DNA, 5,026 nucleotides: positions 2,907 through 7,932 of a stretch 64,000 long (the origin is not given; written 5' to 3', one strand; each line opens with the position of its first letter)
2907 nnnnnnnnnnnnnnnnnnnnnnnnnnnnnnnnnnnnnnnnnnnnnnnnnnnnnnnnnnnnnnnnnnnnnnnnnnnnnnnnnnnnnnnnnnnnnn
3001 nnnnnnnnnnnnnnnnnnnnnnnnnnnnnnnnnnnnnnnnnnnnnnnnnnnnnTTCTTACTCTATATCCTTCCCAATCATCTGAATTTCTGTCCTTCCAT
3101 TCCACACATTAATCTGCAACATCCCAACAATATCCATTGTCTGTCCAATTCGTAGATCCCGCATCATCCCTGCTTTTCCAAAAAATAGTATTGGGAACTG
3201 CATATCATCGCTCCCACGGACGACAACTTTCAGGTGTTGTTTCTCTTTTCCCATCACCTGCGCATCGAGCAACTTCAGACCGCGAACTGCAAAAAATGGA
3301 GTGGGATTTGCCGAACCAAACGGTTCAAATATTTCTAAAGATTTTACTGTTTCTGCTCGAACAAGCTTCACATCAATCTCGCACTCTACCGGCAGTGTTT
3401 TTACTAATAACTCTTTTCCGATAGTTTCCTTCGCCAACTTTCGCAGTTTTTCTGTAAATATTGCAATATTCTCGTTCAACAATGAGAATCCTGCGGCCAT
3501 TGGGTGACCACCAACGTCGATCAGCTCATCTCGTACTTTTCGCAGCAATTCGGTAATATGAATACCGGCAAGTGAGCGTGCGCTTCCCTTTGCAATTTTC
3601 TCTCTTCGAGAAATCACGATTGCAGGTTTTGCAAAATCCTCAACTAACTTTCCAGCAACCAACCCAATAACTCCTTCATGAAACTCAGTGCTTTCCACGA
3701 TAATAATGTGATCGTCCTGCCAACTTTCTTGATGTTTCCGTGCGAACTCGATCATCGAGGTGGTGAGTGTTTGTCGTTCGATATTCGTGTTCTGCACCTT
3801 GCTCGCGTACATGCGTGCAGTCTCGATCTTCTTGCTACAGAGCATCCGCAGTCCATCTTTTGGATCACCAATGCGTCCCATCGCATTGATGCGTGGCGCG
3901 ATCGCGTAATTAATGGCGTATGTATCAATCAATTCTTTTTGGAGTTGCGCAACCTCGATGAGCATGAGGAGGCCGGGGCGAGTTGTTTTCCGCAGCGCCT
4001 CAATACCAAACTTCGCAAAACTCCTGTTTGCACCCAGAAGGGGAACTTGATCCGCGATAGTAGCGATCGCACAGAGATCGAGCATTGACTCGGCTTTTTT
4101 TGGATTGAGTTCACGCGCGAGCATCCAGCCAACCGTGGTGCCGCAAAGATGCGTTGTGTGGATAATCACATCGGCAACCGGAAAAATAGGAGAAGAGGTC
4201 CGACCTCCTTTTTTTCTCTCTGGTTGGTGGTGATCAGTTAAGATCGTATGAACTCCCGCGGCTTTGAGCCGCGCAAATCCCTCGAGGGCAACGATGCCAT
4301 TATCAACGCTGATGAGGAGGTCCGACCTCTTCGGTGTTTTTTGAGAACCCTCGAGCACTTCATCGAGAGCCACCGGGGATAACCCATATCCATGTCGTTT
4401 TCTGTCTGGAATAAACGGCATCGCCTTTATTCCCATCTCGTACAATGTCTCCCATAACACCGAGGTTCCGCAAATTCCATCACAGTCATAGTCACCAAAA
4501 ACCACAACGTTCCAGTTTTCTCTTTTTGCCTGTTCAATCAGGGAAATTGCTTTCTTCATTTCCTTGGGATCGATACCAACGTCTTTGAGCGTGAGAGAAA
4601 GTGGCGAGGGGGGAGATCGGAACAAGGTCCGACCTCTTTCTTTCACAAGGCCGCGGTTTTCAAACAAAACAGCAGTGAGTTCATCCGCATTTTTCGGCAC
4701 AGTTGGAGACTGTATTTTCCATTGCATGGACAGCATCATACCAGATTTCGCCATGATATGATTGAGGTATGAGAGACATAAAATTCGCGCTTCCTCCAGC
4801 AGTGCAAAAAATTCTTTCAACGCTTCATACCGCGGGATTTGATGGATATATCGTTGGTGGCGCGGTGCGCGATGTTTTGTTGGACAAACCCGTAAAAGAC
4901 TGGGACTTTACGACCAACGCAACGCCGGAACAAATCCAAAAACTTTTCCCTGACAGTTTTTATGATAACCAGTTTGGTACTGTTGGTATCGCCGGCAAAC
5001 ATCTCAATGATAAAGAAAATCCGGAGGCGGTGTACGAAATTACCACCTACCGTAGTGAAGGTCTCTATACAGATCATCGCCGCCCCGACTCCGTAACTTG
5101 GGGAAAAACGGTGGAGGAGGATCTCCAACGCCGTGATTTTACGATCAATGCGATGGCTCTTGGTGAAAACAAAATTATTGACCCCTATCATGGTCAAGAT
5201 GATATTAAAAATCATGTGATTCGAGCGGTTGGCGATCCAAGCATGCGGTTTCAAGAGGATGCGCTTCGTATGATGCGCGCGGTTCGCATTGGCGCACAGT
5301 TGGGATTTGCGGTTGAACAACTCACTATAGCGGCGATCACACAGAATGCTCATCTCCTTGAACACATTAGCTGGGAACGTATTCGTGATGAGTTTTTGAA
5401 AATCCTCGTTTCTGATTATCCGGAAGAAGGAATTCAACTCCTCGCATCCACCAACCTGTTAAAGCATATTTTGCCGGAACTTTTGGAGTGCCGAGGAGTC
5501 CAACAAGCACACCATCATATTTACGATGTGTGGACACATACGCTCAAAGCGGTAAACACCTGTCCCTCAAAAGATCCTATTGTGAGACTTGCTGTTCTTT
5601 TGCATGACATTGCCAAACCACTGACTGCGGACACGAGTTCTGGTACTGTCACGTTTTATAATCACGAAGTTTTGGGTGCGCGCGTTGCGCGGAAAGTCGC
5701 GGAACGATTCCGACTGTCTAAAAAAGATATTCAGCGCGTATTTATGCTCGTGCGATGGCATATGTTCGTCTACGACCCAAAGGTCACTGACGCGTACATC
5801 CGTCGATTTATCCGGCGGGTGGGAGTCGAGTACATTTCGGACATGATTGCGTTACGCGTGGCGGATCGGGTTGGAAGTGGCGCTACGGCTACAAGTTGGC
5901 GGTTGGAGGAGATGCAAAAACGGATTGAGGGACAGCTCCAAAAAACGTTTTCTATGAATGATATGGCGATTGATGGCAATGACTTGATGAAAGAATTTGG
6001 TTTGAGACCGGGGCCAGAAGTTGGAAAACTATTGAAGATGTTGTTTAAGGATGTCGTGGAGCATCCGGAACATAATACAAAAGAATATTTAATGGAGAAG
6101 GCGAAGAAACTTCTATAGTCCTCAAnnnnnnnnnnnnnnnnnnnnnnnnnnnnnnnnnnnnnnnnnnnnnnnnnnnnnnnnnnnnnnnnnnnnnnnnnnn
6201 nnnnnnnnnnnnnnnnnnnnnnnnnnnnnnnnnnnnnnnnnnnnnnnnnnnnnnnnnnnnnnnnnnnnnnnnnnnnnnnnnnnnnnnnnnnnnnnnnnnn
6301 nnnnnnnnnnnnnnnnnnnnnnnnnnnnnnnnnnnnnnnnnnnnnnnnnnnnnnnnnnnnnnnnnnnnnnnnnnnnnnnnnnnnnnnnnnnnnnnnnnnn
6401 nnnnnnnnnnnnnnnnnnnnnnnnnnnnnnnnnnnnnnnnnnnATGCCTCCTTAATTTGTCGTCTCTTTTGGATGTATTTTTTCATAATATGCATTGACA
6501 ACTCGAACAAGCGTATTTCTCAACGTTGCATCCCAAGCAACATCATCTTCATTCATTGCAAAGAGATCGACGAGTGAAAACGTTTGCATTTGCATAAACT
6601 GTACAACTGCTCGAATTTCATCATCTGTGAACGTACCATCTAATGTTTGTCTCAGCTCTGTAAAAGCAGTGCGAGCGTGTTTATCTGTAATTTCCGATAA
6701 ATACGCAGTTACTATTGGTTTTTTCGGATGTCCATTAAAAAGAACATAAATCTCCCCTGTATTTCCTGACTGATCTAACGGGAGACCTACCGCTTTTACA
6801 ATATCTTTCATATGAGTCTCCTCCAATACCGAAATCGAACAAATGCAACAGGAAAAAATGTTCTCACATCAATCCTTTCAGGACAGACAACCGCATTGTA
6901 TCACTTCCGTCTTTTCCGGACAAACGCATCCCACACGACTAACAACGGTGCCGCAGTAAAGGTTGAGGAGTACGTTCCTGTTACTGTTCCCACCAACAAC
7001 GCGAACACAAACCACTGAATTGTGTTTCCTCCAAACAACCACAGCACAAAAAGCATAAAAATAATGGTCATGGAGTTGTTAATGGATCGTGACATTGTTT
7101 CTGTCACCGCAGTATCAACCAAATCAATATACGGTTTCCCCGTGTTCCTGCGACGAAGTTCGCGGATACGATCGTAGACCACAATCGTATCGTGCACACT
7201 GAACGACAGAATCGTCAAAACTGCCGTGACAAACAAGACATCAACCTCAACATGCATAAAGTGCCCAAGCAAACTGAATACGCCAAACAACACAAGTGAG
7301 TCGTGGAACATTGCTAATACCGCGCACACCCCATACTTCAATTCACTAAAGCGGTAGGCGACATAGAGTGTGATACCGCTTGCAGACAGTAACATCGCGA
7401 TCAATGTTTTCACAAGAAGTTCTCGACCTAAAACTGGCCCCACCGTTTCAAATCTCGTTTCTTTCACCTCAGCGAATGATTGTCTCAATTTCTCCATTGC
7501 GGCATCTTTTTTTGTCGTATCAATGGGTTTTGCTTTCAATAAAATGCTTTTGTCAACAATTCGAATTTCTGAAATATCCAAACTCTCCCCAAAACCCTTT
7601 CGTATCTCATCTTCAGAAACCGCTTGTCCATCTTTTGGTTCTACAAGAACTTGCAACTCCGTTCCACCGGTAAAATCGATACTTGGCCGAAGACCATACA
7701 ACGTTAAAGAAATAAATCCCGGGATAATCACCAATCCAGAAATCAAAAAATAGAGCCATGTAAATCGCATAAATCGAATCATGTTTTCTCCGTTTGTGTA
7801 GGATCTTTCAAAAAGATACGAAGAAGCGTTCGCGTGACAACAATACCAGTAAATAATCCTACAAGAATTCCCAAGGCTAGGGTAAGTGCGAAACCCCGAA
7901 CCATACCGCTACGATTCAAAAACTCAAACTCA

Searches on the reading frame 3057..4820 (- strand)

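Call 24: search_protein_families(library=pfam, proteins=[window:3057-4820:-], max_evalue=0.001)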
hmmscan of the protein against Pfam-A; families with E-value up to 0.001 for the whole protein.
window:3057-4820:- (587 aa): 3 families
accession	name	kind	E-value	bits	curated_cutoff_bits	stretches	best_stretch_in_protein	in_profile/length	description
PF17768.7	RecJ_OB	-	2.6e-26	92.2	27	1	479-585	2-107/107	RecJ OB domain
PF01368.27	DHH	-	3.7e-17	63.2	28.1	1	104-254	1-125/125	DHH family, N-terminal domain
PF02272.25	DHHA1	-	5e-14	53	25.9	1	372-464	4-101/102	DHHA1 domain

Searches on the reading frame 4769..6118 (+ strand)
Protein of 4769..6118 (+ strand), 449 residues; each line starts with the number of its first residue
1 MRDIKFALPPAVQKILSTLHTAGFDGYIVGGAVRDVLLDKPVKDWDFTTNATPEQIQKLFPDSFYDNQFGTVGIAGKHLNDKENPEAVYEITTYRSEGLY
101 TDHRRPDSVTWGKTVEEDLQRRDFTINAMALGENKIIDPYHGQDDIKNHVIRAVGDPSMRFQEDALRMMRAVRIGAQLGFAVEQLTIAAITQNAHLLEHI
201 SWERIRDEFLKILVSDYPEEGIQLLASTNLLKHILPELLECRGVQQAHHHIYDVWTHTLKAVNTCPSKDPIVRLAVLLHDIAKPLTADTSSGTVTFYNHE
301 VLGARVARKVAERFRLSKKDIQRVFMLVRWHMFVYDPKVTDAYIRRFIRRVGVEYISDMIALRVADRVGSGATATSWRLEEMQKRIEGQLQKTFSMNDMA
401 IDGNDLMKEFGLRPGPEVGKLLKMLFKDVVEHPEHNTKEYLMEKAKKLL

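Call 24: search_protein_families(library=pfam, proteins=[window:4769-6118:+], max_evalue=0.001)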
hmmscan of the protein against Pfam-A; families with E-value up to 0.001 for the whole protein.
window:4769-6118:+ (449 aa): 4 families
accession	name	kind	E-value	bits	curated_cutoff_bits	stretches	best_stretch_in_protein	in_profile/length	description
PF01743.26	PolyA_pol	-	1.1e-34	120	23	1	27-152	2-126/126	Poly A polymerase head domain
PF12627.12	PolyA_pol_RNAbd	-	1.4e-21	76.4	22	1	179-238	1-60/64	Probable RNA and SrmB- binding site of polymerase A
PF13735.12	tRNA_NucTran2_2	-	3.5e-12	47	27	1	307-445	24-149/149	tRNA nucleotidyltransferase domain 2 putative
PF01966.28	HD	-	2.3e-09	38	22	1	250-367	4-112/116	HD domain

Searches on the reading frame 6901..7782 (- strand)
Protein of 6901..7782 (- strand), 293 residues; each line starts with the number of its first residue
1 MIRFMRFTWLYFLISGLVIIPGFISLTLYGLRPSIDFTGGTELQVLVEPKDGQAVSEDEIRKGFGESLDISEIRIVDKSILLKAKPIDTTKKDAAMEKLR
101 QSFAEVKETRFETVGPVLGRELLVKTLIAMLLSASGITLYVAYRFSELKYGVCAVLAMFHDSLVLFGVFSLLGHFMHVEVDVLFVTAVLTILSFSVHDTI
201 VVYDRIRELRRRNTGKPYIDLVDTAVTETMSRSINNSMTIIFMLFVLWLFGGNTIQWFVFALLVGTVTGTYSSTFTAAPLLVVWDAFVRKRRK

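Call 24: search_protein_families(library=pfam, proteins=[window:6901-7782:-], max_evalue=0.001)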
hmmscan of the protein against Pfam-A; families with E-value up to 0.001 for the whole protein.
window:6901-7782:- (293 aa): 2 families
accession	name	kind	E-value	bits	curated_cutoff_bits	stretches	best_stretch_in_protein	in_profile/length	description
PF02355.23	SecD_SecF_C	-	6.5e-50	169.6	20.5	1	98-284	5-186/189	Protein export membrane protein SecD/SecF, C-terminal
PF07549.19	Sec_GG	-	9.7e-06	25.4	20.3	1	24-49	1-26/28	SecD/SecF GG Motif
